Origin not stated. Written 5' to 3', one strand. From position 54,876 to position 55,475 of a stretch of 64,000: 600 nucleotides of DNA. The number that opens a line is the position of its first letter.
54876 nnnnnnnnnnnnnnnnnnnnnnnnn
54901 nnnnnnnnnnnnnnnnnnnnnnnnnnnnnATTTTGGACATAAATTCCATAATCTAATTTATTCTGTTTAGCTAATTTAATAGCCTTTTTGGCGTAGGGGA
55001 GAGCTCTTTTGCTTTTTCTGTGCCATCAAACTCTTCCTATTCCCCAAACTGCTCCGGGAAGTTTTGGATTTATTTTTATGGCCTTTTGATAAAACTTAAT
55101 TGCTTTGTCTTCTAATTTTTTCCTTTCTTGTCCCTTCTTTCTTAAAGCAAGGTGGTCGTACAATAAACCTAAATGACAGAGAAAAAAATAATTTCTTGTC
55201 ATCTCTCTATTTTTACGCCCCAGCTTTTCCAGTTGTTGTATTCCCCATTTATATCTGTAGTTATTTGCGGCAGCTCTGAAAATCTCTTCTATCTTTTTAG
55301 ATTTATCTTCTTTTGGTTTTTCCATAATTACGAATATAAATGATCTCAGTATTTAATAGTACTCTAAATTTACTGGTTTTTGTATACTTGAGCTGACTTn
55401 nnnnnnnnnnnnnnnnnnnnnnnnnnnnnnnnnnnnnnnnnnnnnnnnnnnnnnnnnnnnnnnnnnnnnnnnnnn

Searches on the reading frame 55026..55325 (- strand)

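Call 10: search_protein_families(library=pfam, proteins=[window:55026-55325:-], max_evalue=0.1)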
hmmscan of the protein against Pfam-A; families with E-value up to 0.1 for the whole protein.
window:55026-55325:- (99 aa): 6 families
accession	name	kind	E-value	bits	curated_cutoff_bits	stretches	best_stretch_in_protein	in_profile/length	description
PF00515.34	TPR_1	-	4.6e-05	23.5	27.8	1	73-88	18-33/34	Tetratricopeptide repeat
PF13414.12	TPR_11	-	9e-05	22.5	26.8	1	73-97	11-35/42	TPR repeat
PF13181.12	TPR_8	-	0.0056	17.2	25.7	1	69-88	14-33/34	Tetratricopeptide repeat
PF07719.23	TPR_2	-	0.0069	16.9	27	1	73-88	18-33/34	Tetratricopeptide repeat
PF13431.12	TPR_17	-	0.062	14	24.4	0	78-89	1-12/34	Tetratricopeptide repeat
PF20308.4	TPR-S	-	0.077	14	27.6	0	26-88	35-91/102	Tetratricopeptide Repeats-Sensor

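Call 11: search_protein_families(library=ncbifam, proteins=[window:55026-55325:-], max_evalue=0.1)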
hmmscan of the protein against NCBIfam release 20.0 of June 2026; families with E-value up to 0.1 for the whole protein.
window:55026-55325:- (99 aa): 1 family
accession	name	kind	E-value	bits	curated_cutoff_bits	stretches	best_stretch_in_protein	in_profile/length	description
NF002725.1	PRK02603.1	equivalog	0.024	14.6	143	1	72-97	88-113/173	photosystem I assembly protein Ycf3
